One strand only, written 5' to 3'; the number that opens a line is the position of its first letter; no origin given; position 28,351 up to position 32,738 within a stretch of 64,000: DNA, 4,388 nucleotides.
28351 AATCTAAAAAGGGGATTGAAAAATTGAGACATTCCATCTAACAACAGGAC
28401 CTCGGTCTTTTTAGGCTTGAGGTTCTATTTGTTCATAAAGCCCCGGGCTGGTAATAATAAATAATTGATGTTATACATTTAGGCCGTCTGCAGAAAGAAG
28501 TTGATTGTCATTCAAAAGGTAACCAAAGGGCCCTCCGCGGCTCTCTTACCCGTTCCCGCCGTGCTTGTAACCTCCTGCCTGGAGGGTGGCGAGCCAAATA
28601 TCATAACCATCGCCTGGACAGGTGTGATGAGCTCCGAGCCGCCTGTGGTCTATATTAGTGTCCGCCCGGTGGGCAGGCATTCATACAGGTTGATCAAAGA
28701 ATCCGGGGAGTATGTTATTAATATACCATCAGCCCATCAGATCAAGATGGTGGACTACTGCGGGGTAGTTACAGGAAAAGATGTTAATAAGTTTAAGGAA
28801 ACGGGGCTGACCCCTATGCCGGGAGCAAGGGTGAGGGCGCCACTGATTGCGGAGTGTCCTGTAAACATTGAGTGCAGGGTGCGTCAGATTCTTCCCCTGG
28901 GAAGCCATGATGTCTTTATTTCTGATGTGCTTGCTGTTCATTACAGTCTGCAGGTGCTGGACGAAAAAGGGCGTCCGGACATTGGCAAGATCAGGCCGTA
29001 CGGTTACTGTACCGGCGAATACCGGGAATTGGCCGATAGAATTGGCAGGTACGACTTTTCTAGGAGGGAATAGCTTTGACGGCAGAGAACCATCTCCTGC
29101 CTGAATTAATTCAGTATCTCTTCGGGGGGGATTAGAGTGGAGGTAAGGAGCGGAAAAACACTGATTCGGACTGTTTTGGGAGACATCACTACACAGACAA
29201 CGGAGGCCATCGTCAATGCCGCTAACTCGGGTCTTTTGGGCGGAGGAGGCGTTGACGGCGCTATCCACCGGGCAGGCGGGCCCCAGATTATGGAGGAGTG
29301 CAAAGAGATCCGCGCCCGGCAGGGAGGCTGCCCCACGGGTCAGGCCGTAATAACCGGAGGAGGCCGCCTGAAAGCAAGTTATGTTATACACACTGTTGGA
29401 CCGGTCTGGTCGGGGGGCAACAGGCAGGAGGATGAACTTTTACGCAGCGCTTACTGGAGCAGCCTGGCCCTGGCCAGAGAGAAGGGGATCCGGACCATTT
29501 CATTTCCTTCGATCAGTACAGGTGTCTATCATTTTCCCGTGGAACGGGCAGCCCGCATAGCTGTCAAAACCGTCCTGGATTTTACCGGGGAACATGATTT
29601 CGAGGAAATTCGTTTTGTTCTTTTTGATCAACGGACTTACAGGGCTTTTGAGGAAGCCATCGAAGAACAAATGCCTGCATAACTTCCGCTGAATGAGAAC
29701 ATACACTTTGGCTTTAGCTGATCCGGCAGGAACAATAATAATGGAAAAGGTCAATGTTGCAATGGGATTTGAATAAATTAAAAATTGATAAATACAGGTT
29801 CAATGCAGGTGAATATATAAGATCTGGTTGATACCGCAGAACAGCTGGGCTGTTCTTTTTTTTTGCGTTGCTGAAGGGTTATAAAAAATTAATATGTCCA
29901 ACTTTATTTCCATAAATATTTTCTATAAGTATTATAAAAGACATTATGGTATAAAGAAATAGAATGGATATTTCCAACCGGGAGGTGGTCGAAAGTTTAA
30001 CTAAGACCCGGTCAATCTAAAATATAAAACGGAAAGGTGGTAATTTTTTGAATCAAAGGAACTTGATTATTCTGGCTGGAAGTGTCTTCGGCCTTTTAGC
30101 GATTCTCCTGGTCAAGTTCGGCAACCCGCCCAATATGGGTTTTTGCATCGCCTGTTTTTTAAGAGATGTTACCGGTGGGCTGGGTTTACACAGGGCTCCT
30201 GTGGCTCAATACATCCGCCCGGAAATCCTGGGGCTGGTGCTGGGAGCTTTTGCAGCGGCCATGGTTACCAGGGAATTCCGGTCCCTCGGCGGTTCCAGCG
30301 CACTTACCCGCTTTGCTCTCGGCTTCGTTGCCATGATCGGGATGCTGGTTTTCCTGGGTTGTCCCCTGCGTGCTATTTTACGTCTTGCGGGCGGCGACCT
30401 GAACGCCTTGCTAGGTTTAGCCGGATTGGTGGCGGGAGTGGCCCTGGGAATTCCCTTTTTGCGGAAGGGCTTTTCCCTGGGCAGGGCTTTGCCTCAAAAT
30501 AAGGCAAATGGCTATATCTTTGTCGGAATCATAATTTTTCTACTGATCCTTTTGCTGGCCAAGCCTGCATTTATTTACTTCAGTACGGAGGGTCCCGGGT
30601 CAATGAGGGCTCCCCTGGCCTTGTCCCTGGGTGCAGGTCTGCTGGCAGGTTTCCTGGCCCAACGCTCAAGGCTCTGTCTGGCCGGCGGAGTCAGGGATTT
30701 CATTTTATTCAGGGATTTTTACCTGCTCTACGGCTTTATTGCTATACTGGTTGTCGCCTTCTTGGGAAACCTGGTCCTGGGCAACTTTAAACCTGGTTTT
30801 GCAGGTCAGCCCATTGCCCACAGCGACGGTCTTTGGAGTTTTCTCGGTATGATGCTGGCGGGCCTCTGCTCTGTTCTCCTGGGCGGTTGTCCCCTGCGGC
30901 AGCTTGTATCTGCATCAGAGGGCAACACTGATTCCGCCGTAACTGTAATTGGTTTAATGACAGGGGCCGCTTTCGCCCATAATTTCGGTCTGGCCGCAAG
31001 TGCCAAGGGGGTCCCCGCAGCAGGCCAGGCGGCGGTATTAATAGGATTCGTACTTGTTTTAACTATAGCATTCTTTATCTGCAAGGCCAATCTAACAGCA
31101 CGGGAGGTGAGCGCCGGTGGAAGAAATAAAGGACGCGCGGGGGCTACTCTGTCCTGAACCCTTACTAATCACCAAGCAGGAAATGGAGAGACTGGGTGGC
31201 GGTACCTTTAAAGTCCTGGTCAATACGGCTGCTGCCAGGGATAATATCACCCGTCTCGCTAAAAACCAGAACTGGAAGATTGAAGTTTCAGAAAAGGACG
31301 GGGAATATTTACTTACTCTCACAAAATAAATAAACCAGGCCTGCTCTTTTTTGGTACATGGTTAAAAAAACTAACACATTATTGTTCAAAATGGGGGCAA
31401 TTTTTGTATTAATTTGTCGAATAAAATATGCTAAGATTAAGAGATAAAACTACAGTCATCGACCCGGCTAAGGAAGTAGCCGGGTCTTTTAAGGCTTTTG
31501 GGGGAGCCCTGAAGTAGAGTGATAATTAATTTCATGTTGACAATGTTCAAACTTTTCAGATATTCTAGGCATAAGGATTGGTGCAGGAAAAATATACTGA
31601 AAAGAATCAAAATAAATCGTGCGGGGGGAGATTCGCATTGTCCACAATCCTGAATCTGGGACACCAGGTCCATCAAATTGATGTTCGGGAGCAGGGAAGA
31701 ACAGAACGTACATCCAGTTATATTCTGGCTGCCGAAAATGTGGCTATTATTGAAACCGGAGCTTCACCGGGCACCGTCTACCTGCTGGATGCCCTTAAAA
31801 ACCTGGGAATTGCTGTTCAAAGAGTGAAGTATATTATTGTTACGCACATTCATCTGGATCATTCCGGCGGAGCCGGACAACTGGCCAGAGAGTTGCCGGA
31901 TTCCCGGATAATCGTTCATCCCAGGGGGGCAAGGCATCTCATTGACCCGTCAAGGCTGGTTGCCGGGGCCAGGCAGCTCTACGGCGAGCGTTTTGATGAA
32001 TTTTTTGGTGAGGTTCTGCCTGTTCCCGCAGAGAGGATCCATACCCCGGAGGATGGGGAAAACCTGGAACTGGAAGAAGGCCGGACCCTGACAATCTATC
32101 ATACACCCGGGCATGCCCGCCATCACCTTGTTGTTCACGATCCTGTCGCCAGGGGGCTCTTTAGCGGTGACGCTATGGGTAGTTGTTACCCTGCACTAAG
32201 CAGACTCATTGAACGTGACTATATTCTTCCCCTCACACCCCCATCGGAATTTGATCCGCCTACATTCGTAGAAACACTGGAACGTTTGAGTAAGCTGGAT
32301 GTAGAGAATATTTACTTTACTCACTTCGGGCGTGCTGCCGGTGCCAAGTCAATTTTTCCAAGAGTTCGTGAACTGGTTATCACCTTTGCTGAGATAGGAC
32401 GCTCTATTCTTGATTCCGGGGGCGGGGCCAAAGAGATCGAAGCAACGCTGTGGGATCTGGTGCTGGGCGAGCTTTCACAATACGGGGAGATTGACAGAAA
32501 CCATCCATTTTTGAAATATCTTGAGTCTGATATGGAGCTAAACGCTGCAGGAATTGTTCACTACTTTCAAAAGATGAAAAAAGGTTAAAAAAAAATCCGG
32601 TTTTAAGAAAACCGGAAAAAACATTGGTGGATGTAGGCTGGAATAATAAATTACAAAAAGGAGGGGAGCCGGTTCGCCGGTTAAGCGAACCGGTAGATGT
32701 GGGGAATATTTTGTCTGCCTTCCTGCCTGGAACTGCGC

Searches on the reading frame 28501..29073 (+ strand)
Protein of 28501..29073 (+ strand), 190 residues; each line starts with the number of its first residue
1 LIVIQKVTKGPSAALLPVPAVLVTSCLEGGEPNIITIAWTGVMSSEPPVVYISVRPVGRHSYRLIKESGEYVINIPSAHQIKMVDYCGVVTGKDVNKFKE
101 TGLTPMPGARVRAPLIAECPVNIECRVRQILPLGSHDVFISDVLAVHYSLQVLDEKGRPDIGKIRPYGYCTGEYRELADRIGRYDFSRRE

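Call 45: search_protein_families(library=pfam, proteins=[window:28501-29073:+])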
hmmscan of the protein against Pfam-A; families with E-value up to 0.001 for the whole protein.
window:28501-29073:+ (190 aa): 1 family
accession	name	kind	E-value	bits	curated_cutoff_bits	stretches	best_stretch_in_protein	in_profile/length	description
PF01613.24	Flavin_Reduct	-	2.2e-32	112.7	27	1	16-177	4-152/153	Flavin reductase like domain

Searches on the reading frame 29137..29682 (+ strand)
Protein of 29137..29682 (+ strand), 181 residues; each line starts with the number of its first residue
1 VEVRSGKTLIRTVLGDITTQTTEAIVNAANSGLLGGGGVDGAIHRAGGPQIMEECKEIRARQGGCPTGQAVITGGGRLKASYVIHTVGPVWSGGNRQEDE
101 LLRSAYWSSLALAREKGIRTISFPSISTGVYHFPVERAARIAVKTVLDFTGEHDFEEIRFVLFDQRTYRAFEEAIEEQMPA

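Call 45: search_protein_families(library=pfam, proteins=[window:29137-29682:+])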
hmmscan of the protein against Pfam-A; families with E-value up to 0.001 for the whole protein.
window:29137-29682:+ (181 aa): 1 family
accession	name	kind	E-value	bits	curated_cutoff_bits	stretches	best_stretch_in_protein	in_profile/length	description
PF01661.27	Macro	-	4e-49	165.9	22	1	26-142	1-118/118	Macro domain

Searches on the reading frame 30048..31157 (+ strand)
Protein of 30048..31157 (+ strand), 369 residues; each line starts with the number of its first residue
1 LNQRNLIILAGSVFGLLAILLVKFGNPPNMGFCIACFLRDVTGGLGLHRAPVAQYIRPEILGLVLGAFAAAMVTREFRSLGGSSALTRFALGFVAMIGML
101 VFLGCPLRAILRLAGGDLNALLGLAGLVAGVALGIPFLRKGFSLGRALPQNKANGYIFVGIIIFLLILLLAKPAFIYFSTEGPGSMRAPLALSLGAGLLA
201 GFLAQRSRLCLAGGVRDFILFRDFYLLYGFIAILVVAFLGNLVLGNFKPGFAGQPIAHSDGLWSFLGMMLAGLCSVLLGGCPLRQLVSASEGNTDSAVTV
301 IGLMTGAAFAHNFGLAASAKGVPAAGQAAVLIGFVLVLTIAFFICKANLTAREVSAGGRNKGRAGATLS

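Call 45: search_protein_families(library=pfam, proteins=[window:30048-31157:+])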
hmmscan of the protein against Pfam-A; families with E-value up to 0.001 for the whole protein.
window:30048-31157:+ (369 aa): 1 family
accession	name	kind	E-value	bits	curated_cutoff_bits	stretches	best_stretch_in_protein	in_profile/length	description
PF04143.19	Sulf_transp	-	5.9e-15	56.1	27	1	206-324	1-117/310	Sulphur transport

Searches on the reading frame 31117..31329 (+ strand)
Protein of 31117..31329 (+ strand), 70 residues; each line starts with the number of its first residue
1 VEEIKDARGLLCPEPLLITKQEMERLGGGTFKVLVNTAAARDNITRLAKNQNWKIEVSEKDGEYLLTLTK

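Call 45: search_protein_families(library=pfam, proteins=[window:31117-31329:+])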
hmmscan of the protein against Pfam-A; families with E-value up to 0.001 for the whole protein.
window:31117-31329:+ (70 aa): 1 family
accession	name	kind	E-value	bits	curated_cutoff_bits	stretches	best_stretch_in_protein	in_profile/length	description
PF01206.22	TusA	-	8.4e-17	61.2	28.6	1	6-70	4-70/70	Sulfurtransferase TusA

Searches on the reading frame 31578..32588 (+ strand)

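Call 45: search_protein_families(library=pfam, proteins=[window:31578-32588:+])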
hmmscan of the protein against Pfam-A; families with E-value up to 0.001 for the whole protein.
window:31578-32588:+ (336 aa): 3 families
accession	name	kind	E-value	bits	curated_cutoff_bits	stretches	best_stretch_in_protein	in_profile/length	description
PF00753.33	Lactamase_B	-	1.9e-27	96.9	22.7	1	45-249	6-196/196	Metallo-beta-lactamase superfamily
PF19583.5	ODP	-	6.5e-09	36.4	27.2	1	49-205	8-142/194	ODP family beta lactamase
PF12706.13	Lactamase_B_2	-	1.8e-05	24.9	27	1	79-180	27-114/200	Beta-lactamase superfamily domain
